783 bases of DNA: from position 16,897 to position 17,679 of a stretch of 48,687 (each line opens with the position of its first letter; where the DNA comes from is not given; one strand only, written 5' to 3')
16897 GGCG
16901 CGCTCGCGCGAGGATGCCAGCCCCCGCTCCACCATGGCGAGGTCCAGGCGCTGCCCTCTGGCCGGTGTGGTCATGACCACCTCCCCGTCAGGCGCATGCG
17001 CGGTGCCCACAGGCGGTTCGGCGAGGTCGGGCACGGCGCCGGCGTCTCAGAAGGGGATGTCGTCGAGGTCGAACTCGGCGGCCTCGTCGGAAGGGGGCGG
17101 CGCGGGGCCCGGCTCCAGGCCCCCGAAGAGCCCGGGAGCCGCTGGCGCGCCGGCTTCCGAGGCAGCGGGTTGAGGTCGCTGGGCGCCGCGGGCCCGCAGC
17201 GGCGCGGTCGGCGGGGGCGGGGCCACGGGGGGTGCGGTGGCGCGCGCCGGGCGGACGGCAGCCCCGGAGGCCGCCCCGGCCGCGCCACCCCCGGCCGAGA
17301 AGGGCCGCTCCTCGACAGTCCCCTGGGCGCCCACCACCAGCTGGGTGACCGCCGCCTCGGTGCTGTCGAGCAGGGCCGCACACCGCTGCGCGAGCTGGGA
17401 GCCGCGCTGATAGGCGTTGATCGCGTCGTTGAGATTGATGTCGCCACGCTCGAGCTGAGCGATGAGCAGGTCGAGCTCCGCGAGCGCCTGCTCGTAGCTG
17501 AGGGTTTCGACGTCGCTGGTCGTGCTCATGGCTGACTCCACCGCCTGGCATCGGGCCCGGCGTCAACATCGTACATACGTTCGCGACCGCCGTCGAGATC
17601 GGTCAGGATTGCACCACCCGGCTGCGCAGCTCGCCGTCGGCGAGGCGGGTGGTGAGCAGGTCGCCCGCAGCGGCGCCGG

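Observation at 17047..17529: ExoVII small subunit (XseB) fused to an SSB-style disordered linker and a C-terminal ........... acidic tip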

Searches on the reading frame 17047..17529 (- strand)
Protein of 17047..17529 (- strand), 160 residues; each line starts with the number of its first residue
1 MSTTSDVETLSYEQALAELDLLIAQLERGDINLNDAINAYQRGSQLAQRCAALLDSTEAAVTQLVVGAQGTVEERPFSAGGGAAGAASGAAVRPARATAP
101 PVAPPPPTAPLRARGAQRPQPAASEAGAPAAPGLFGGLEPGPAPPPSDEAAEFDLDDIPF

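Call 3: search_protein_families(library=pfam, proteins=[window:17047-17529:-], max_evalue=0.01)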
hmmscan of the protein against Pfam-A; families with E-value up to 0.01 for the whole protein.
window:17047-17529:- (160 aa): 1 family
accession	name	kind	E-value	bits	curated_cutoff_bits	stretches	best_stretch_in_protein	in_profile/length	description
PF02609.21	Exonuc_VII_S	-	4.4e-14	52.7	24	1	12-62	1-51/52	Exonuclease VII small subunit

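Call 4: search_protein_families(library=ncbifam, proteins=[window:17047-17529:-], max_evalue=0.01)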
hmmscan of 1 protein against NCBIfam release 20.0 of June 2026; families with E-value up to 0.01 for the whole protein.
window:17047-17529:- (160 aa): 13 families
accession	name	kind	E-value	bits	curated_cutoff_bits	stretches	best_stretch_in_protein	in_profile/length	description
NF002139.0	PRK00977.1-3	equivalog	1.7e-17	63.3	68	1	3-73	6-76/84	exodeoxyribonuclease VII small subunit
TIGR01280.1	xseB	equivalog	1.6e-16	60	35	1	11-64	1-54/57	exodeoxyribonuclease VII small subunit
NF002141.0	PRK00977.1-5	equivalog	7.1e-13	48.2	92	1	10-62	21-73/93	exodeoxyribonuclease VII small subunit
NF002140.0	PRK00977.1-4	equivalog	4.7e-12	45.5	71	1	7-70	7-70/81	exodeoxyribonuclease VII small subunit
NF010672.0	PRK14069.1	equivalog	3.1e-11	43.4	123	1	9-68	6-66/95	exodeoxyribonuclease VII small subunit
NF002138.0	PRK00977.1-2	equivalog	3.6e-11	42.7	77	1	9-71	5-66/77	exodeoxyribonuclease VII small subunit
NF002137.0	PRK00977.1-1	equivalog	9.1e-11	41.5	94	1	9-65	8-64/80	exodeoxyribonuclease VII small subunit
NF010667.0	PRK14064.1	equivalog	1.4e-09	38.2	134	1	11-81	7-74/75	exodeoxyribonuclease VII small subunit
NF010666.0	PRK14063.1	equivalog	2e-09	37.4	111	1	8-80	5-74/78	exodeoxyribonuclease VII small subunit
NF010669.0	PRK14066.1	equivalog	1e-07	32.1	113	1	12-78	6-72/76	exodeoxyribonuclease VII small subunit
NF010671.0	PRK14068.1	equivalog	1.1e-07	31.8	95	1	8-66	4-62/76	exodeoxyribonuclease VII small subunit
NF010670.0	PRK14067.1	equivalog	2.2e-07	30.5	107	1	8-58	6-56/81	exodeoxyribonuclease VII small subunit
NF010673.0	PRK14070.1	equivalog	3e-05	24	119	1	11-59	2-50/75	exodeoxyribonuclease VII small subunit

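Call 6: find_homologous_proteins(query=window:17047-17529:-, max_evalue=0.001)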
Query window:17047-17529:- (160 aa): 165 proteins with E <= 0.001 among 2890 candidates; the best 120 are listed.
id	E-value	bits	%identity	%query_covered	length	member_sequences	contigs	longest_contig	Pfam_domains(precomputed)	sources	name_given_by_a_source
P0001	2.2e-83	296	92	100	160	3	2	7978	PF02609.22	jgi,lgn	jgi:exodeoxyribonuclease VII small subunit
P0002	3.1e-52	195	67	100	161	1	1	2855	PF02609.22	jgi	jgi:exodeoxyribonuclease VII small subunit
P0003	5.0e-50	188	61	100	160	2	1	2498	PF02609.22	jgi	jgi:exodeoxyribonuclease VII small subunit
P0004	2.3e-49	186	63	100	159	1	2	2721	PF02609.22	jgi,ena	-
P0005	3.0e-40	156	50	100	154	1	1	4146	PF02609.22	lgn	-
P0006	3.6e-39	153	67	66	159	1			PF02609.22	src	-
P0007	2.8e-33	134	52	99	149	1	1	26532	PF02609.22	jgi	-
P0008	2.3e-32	131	52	99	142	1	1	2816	PF02609.22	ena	-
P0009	1.0e-31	129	64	48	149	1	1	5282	PF02609.22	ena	-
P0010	9.6e-31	125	62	54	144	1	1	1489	PF02609.22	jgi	jgi:exodeoxyribonuclease VII small subunit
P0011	5.3e-30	123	51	99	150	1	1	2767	PF02609.22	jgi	jgi:exodeoxyribonuclease VII small subunit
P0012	1.0e-29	122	42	99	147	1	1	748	PF02609.22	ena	-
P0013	1.4e-29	122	44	89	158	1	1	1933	PF02609.22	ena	-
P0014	2.8e-29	121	52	99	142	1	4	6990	PF02609.22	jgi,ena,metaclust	metaclust:\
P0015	3.0e-29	121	52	89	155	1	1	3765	PF02609.22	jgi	jgi:exodeoxyribonuclease VII small subunit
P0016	4.5e-29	120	49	99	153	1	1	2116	PF02609.22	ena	-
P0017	1.2e-28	119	67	49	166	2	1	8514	PF02609.22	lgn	-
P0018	1.3e-28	118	60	48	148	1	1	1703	PF02609.22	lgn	-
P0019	1.6e-28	118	51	98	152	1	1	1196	PF02609.22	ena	-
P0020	2.0e-28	118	52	100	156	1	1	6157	PF02609.22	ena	-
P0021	2.5e-28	118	48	99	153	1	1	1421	PF02609.22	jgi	jgi:exodeoxyribonuclease VII small subunit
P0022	3.1e-28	117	63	49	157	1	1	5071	PF02609.22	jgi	jgi:exodeoxyribonuclease VII small subunit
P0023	4.2e-28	117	48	99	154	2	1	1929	PF02609.22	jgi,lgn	-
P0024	6.8e-28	116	56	100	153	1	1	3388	PF02609.22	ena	-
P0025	7.0e-28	116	49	97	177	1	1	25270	PF02609.22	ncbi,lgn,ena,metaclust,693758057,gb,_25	metaclust:\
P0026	2.3e-27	114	64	46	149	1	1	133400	PF02609.22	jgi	-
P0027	5.9e-27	113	63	49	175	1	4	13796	PF02609.22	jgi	jgi:exodeoxyribonuclease VII small subunit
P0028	7.0e-27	113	51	100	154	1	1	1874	PF02609.22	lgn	-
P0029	8.6e-27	113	44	100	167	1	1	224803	PF02609.22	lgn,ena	-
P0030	1.2e-26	112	63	49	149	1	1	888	PF02609.22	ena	-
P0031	2.1e-26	111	60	49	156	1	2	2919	PF02609.22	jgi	-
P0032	2.2e-26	111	65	49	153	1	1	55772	PF02609.22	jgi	jgi:exodeoxyribonuclease VII small subunit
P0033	4.5e-26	110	49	100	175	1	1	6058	PF02609.22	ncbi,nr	ncbi:MAG TPA: exodeoxyribonuclease VII small subunit [Candidatus Dormibacteraeota bacterium]|nr:exod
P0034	8.2e-26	109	49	100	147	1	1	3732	PF02609.22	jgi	jgi:exodeoxyribonuclease VII small subunit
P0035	9.7e-26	109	59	50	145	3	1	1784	PF02609.22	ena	-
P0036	1.1e-25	109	64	46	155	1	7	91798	PF02609.22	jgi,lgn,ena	-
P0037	1.2e-25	109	43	86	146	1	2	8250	PF02609.22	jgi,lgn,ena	-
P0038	1.2e-25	109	47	100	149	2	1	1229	PF02609.22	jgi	jgi:exodeoxyribonuclease VII small subunit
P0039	1.2e-25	109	53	100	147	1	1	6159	PF02609.22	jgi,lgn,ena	-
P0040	1.6e-25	108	45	100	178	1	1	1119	PF02609.22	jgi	-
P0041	5.0e-25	107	63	49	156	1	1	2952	PF02609.22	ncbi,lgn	-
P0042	5.5e-25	107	64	46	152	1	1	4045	PF02609.22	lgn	-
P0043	1.0e-24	106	62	49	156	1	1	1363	PF02609.22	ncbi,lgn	-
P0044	6.5e-24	103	57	48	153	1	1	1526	PF02609.22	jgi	jgi:exodeoxyribonuclease VII small subunit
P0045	7.5e-24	103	48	100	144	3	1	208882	PF02609.22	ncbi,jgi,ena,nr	ncbi:MAG TPA: exodeoxyribonuclease VII small subunit [Candidatus Angelobacter sp.]|nr:exodeoxyribonu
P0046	9.2e-24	103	56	49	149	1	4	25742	PF02609.22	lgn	-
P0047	9.9e-24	103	55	64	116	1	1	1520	PF02609.22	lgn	-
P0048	1.6e-23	102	50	100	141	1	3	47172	PF02609.22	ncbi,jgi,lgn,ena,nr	ncbi:MAG TPA: exodeoxyribonuclease VII small subunit [Candidatus Dormibacteraeota bacterium]|nr:exod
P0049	5.1e-23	100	42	99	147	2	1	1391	PF02609.22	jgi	jgi:exodeoxyribonuclease VII small subunit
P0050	1.8e-22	99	58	48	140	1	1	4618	PF02609.22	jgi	jgi:exodeoxyribonuclease VII small subunit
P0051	1.9e-22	98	64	44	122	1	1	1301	PF02609.22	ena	-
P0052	2.7e-22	98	47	98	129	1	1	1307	PF02609.22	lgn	-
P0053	4.2e-22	97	60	49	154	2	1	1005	PF02609.22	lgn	-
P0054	4.3e-22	97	44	99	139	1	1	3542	PF02609.22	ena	-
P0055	8.9e-22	96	41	100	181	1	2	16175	PF02609.22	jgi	jgi:exodeoxyribonuclease VII small subunit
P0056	9.6e-22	96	65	49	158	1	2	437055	PF02609.22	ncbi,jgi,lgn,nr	ncbi:MAG TPA: exodeoxyribonuclease VII small subunit [Candidatus Dormibacteraeota bacterium]|jgi:exo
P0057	1.8e-21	95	45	98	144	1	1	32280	PF02609.22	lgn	-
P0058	3.6e-21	94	48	99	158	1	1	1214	PF02609.22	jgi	jgi:exodeoxyribonuclease VII small subunit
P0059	4.5e-21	94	55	63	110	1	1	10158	PF02609.22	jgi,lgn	-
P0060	8.0e-21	93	58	48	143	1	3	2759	PF02609.22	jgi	jgi:exodeoxyribonuclease VII small subunit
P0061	8.1e-21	93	47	100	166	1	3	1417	PF02609.22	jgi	jgi:exodeoxyribonuclease VII small subunit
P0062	8.7e-21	93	64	48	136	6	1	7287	PF02609.22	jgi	jgi:exodeoxyribonuclease VII small subunit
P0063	1.3e-20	93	49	66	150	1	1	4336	PF02609.22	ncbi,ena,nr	ncbi:MAG TPA: exodeoxyribonuclease VII small subunit [Candidatus Sulfotelmatobacter sp.]|nr:exodeoxy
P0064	1.5e-20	92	63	45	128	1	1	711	PF02609.22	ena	-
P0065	2.4e-20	92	59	47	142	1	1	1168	PF02609.22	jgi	jgi:exodeoxyribonuclease VII small subunit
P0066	2.7e-20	91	56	61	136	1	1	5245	PF02609.22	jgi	jgi:exodeoxyribonuclease VII small subunit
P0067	3.2e-20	91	49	100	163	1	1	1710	PF02609.22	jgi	jgi:exodeoxyribonuclease VII small subunit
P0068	4.0e-20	91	64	46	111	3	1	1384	PF02609.22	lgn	-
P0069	4.2e-20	91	48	80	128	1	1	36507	PF02609.22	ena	-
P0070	4.2e-20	91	47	100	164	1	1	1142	PF02609.22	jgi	jgi:exodeoxyribonuclease VII small subunit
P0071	6.2e-20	90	45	99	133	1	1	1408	PF02609.22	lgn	-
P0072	6.6e-20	90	46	99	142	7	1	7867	PF02609.22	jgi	jgi:exodeoxyribonuclease VII small subunit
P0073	7.0e-20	90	61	46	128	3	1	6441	PF02609.22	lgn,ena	-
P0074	7.0e-20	90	45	100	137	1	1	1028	PF02609.22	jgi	jgi:exodeoxyribonuclease VII small subunit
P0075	7.1e-20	90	43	99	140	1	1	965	PF02609.22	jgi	-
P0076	7.7e-20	90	53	70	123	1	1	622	PF02609.22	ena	-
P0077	1.2e-19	89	43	99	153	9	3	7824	PF02609.22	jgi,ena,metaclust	metaclust:\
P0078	1.6e-19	89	64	46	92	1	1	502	PF02609.22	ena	-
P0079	2.3e-19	88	46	99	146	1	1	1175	PF02609.22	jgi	jgi:exodeoxyribonuclease VII small subunit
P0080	3.5e-19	88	60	45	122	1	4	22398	PF02609.22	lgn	-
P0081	4.1e-19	88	41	99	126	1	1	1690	PF02609.22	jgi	jgi:exodeoxyribonuclease VII small subunit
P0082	4.4e-19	88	43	100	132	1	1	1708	PF02609.22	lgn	-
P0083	5.1e-19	87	52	61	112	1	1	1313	PF02609.22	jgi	jgi:exodeoxyribonuclease VII small subunit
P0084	6.3e-19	87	63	49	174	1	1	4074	PF02609.22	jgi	jgi:exodeoxyribonuclease VII small subunit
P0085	7.4e-19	87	46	100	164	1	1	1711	PF02609.22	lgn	-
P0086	1.5e-18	86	59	46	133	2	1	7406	PF02609.22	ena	-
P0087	1.5e-18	86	57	48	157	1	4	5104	PF02609.22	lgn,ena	-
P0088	1.6e-18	86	44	97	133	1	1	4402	PF02609.22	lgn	-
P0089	1.6e-18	86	63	46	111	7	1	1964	PF02609.22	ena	-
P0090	2.1e-18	85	59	46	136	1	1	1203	PF02609.22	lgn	-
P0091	2.1e-18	85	48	99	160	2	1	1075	PF02609.22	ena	-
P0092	2.3e-18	85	65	46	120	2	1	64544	PF02609.22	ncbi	ncbi:MAG: exodeoxyribonuclease VII small subunit [Candidatus Dormibacteria bacterium]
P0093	2.9e-18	85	47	99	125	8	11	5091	PF02609.22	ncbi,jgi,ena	jgi:exodeoxyribonuclease VII small subunit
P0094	3.0e-18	85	47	98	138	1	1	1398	PF02609.22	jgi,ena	-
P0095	4.1e-18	84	43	100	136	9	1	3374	PF02609.22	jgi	jgi:exodeoxyribonuclease VII small subunit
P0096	4.4e-18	84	48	99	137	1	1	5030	PF02609.22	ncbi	ncbi:MAG TPA: exodeoxyribonuclease VII small subunit [Candidatus Dormibacteraeota bacterium]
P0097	5.8e-18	84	44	98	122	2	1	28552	PF02609.22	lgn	-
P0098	6.1e-18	84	63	45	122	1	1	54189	PF02609.22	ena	-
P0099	7.8e-18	83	43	99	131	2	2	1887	PF02609.22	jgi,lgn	jgi:exodeoxyribonuclease VII small subunit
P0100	9.0e-18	83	63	45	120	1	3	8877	PF02609.22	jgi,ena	jgi:exodeoxyribonuclease VII small subunit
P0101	9.8e-18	83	64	45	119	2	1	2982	PF02609.22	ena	-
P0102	1.1e-17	83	44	100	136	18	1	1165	PF02609.22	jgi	jgi:exodeoxyribonuclease VII small subunit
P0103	1.7e-17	82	42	100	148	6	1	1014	PF02609.22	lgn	-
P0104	1.9e-17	82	51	64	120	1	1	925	PF02609.22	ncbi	-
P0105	2.1e-17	82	61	44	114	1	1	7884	PF02609.22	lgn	-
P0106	2.3e-17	82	59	49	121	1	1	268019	PF02609.22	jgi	jgi:exodeoxyribonuclease VII small subunit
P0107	2.3e-17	82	49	68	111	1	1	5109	PF02609.22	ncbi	ncbi:MAG: exodeoxyribonuclease VII small subunit [Candidatus Dormibacteria bacterium]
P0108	2.4e-17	82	43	99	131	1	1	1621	PF02609.22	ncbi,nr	ncbi:MAG TPA: exodeoxyribonuclease VII small subunit [Candidatus Dormibacteraeota bacterium]|nr:exod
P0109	2.7e-17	82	44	97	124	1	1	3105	PF02609.22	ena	-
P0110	3.5e-17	81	64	46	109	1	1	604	PF02609.22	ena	-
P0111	4.1e-17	81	58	45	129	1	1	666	PF02609.22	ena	-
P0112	4.3e-17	81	61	48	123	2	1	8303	PF02609.22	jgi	jgi:exodeoxyribonuclease VII small subunit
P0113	4.7e-17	81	64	46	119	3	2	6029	PF02609.22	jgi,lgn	jgi:exodeoxyribonuclease VII small subunit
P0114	5.0e-17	81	64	45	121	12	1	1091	PF02609.22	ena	-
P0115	5.6e-17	81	42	97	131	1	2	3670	PF02609.22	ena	-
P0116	5.6e-17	81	64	45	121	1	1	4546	PF02609.22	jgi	jgi:exodeoxyribonuclease VII small subunit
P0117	6.4e-17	81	42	98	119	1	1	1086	PF02609.22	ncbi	-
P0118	6.8e-17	80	43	98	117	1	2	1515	PF02609.22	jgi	jgi:exodeoxyribonuclease VII small subunit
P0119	1.0e-16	80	44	97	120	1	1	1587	PF02609.22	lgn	-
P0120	1.1e-16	80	41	98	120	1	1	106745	PF02609.22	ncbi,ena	-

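Call 35: predict_structure(alignment_id=A1)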
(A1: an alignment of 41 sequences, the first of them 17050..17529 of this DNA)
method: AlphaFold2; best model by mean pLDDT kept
length: 160 residues; sequences in the alignment: 41
mean_pLDDT: 72.9   pTM: 0.42
mean pLDDT of the five models: 72.9, 72.3, 72.3, 71.3, 70.8
residues with pLDDT >= 90: 52; 70-90: 22; 50-70: 74; < 50: 12
segments of 3 or more residues with pLDDT < 50: 80-86
pLDDT, mean of each block of 10 residues (from residue 1): 76 96 95 94 96 94 68 57 45 58 69 60 54 63 67 74
secondary structure, 60 per line:
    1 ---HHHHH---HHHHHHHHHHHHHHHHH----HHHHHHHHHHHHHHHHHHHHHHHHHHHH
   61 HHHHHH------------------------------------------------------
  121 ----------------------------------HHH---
elements in order: H4-8 H12-28 H33-66

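Call 38: find_related_loci(query=A1, collection=metagenome_contigs, flank=3000)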
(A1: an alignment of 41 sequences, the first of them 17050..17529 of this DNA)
Query A1 (160 aa) in metagenome_contigs; peptide patterns used: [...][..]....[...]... (x = any residue, [..] = any of these).
600 stretches matched a pattern (row limit reached: there are more); 426 encode a relative of the query (tblastn E <= 1e-3); the best 80 are kept; 80 distinct loci.
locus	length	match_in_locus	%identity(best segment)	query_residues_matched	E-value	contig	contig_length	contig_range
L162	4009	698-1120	52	3-160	8e-30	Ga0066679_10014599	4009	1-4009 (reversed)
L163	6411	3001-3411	46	1-160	2e-28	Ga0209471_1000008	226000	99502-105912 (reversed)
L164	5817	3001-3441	52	1-160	4e-27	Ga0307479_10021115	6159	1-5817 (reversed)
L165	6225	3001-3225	60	3-77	2e-26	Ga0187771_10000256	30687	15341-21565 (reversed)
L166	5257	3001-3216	61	6-77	8e-26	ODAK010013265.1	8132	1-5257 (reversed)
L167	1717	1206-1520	52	2-104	8e-26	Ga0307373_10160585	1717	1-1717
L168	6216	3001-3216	61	6-77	8e-26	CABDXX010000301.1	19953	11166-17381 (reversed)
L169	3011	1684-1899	61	6-77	3e-26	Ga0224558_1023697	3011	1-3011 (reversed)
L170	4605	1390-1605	61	6-77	3e-26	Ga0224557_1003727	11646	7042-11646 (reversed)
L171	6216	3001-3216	61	6-77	4e-26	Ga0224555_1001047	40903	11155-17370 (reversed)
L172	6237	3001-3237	54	2-80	1e-25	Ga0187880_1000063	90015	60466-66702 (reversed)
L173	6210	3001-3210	61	6-75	2e-25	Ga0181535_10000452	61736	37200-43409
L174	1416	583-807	57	3-77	2e-25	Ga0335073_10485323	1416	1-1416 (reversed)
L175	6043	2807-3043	54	2-80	3e-25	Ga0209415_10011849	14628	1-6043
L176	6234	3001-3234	62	2-79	4e-25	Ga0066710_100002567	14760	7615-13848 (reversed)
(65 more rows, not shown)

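Call 59: search_solved_structures(query=window:17050-17529:-, max_evalue=0.01, show_alignments=1)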
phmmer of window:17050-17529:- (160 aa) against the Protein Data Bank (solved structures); distinct sequences matched with E-value up to 0.01: 3.
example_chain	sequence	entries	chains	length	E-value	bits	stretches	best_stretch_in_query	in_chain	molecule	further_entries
8txr_i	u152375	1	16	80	4.7e-08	37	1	10-66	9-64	Exodeoxyribonuclease 7 small subunit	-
1vp7_A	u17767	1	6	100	1.8e-05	28.6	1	11-61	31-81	exodeoxyribonuclease VII small subunit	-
5a24_A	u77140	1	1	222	0.0011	22.9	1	61-150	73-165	DIONAIN-1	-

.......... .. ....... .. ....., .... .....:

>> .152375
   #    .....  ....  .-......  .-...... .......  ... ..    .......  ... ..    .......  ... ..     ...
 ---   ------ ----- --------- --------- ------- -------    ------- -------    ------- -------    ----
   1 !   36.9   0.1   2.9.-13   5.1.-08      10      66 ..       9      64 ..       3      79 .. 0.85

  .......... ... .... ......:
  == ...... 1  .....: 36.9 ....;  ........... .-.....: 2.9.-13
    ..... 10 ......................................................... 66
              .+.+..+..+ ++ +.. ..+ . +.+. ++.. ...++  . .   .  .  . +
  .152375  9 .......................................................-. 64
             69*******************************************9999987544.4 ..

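Call 62: find_encoding_contigs(protein=window:17047-17529:-, flank=2000, max_places=6)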
Protein window:17047-17529:- (160 aa): no gene with exactly this product is on record in the collection.

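Call 63: find_encoding_contigs(protein=P0001, flank=3000, max_places=4)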
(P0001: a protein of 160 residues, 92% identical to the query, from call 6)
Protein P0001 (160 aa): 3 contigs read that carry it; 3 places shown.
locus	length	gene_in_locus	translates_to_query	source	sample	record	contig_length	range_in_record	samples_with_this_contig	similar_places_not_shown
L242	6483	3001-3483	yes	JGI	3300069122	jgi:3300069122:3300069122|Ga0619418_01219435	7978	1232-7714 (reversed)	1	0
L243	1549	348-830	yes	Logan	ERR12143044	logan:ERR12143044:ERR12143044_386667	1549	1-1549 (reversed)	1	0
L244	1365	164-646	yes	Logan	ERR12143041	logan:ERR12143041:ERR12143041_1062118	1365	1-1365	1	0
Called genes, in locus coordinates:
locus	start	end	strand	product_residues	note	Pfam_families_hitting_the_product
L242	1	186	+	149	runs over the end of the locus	?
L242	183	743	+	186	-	PF08207:EFP_N, PF01132:EFP, PF09285:Elong-fact-P_C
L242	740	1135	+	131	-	PF03780:Asp23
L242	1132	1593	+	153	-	PF01029:NusB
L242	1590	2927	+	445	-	PF13742:tRNA_anti_2, PF01336:tRNA_anti-codon, PF02601:Exonuc_VII_L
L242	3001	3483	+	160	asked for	PF02609:Exonuc_VII_S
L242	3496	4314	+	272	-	PF01479:S4 (weak), PF01728:FtsJ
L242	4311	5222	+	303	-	PF01513:NAD_kinase, PF20143:NAD_kinase_C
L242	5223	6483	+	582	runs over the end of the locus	PF02463:SMC_N, PF13304:AAA_21 (faint)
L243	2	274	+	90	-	?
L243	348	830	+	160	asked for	PF02609:Exonuc_VII_S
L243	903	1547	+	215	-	?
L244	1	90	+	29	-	?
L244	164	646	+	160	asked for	PF02609:Exonuc_VII_S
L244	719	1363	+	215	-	?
